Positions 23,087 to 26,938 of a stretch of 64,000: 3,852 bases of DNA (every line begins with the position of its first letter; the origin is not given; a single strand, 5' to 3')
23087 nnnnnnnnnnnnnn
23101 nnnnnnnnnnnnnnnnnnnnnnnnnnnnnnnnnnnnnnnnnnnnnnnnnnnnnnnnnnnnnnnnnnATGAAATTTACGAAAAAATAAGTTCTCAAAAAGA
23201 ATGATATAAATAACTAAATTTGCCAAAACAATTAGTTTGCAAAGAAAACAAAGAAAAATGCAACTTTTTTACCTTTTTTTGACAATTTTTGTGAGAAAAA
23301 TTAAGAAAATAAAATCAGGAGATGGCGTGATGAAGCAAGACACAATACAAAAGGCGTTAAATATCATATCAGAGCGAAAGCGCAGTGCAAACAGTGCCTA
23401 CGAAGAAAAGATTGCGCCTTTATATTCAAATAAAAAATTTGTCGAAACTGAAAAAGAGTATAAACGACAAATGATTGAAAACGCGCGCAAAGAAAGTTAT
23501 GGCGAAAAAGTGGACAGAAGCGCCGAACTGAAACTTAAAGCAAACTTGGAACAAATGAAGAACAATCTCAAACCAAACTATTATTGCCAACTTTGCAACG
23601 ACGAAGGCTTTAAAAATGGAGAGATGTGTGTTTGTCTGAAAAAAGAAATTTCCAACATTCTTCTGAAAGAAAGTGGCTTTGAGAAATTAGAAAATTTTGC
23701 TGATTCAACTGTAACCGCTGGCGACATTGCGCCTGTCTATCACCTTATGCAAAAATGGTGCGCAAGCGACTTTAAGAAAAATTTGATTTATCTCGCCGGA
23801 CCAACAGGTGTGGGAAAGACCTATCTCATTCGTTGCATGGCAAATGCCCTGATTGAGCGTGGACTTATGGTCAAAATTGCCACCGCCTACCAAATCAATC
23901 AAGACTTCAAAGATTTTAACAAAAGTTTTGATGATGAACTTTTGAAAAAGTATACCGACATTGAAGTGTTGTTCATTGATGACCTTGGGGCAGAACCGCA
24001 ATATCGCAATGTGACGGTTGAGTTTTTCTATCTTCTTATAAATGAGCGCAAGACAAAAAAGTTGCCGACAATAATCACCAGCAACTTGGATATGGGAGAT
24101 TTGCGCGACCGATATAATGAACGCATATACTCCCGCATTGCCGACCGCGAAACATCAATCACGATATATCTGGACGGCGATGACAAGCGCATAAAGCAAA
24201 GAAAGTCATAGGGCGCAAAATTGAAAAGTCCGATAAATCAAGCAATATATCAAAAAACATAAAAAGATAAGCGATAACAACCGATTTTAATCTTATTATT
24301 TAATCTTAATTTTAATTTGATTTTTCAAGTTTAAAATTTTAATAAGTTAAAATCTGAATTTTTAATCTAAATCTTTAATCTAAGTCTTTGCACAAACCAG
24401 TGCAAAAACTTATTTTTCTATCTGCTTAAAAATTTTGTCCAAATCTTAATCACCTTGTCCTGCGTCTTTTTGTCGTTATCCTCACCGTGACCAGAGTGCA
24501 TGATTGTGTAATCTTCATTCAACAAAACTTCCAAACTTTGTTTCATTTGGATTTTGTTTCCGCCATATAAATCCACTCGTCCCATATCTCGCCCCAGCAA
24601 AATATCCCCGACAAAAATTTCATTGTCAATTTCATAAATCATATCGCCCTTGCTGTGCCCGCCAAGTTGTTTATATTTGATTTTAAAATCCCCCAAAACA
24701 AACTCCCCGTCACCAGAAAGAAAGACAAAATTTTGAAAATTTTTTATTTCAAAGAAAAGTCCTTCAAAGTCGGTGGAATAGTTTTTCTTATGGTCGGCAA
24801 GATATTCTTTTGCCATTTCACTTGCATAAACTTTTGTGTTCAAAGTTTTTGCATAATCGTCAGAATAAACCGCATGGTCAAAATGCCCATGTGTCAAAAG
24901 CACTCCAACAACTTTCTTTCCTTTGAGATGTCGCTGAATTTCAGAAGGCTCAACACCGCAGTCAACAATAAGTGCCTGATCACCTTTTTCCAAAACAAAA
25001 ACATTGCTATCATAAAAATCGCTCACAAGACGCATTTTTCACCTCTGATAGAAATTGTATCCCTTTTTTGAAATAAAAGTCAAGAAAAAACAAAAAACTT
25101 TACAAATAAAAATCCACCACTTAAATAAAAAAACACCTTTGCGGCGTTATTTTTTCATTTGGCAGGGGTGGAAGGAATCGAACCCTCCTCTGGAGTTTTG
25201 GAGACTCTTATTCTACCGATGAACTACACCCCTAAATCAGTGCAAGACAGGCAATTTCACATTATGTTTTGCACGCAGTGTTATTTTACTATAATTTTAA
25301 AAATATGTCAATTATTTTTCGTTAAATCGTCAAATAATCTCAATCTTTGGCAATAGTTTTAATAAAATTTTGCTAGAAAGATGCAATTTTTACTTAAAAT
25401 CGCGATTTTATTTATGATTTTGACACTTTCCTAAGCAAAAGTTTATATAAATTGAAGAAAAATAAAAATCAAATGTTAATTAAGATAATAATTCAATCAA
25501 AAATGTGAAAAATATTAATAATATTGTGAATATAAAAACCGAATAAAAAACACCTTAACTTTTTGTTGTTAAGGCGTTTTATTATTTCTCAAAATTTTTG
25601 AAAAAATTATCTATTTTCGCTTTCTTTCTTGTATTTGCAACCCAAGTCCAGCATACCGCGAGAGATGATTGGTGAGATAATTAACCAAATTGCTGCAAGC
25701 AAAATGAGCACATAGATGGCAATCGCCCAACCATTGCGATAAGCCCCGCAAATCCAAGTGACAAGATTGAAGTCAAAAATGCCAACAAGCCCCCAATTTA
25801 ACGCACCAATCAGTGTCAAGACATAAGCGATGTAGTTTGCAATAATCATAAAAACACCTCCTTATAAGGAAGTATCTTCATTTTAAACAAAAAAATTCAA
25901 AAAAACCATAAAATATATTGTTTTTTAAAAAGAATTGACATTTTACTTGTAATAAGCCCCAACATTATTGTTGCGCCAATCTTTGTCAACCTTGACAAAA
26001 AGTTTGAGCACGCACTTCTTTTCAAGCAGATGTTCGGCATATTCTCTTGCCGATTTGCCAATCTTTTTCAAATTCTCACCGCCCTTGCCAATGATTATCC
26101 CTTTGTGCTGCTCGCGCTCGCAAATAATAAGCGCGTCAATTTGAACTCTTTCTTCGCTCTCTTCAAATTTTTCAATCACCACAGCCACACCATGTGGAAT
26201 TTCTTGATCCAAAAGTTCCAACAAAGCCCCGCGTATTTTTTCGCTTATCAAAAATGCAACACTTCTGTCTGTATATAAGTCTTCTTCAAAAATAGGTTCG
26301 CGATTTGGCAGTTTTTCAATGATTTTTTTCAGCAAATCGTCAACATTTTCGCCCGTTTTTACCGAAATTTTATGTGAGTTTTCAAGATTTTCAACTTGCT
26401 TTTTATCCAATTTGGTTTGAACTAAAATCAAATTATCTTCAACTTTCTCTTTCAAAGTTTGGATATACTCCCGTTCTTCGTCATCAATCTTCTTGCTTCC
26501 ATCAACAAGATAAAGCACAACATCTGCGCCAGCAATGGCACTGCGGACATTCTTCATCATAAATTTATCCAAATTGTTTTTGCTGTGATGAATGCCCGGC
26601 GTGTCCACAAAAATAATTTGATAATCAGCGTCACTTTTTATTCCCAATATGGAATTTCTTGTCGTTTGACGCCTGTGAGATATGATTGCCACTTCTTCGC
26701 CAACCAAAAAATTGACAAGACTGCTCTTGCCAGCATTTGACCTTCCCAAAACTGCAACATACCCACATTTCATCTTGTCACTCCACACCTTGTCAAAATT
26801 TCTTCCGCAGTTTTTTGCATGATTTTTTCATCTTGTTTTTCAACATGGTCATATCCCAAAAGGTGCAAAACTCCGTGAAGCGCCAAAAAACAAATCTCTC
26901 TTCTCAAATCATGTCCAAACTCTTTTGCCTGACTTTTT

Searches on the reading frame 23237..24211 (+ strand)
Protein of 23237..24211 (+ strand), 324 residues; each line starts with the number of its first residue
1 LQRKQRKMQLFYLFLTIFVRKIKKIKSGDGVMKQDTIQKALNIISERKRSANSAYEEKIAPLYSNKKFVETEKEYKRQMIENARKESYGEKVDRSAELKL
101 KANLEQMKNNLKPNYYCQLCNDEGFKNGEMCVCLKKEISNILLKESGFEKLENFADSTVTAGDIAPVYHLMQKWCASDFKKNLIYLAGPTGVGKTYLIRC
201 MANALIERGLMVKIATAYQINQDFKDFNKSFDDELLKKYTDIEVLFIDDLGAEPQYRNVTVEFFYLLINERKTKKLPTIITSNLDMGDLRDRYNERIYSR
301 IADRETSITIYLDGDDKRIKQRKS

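Call 77: search_protein_families(library=pfam, proteins=[window:23237-24211:+], max_evalue=0.0001)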
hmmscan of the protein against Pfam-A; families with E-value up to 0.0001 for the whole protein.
window:23237-24211:+ (324 aa): 6 families
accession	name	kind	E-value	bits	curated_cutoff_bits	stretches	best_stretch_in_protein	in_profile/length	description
PF01695.23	IstB_IS21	-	7.6e-13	48.9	24.1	1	180-322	92-235/238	IstB-like ATP binding protein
PF00004.35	AAA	-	6.6e-07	30.3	21.2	1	184-297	1-123/131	ATPase family associated with various cellular activities (AAA)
PF00308.24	Bac_DnaA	-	2.6e-06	28.2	23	1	180-286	33-141/162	Bacterial DnaA ATPAse domain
PF00910.28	RNA_helicase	-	3.7e-06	27.8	21.5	1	184-269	1-76/105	RNA helicase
PF20720.3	nSTAND3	-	1.7e-05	25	27.2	1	180-250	16-74/155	Novel STAND NTPase 3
PF13191.12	AAA_16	-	1.8e-05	25.8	32.6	1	179-218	22-60/167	AAA ATPase domain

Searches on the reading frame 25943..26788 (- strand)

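Call 77: search_protein_families(library=pfam, proteins=[window:25943-26788:-], max_evalue=0.0001)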
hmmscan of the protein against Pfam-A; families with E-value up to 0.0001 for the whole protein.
window:25943-26788:- (281 aa): 7 families
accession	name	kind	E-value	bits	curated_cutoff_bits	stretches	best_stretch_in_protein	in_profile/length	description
PF01926.29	MMR_HSR1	-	8.4e-24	84.3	21.9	1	11-125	2-112/113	50S ribosome-binding GTPase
PF07650.23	KH_2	-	1.3e-19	70.2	22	1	196-272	1-78/78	KH domain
PF00350.29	Dynamin_N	-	4e-14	53.4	27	2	48-126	93-167/168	Dynamin family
PF04548.22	AIG1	-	4.2e-12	46.3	27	1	12-169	4-162/212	AIG1 family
PF02421.24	FeoB_N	-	2.2e-06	27.7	27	1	11-98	3-89/156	Ferrous iron transport protein B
PF00009.33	GTP_EFTU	-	2.6e-06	27.6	26.5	0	53-145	66-135/188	Elongation factor Tu GTP binding domain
PF03193.22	RsgA_GTPase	-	1e-05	25.9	30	1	9-68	107-170/174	RsgA GTPase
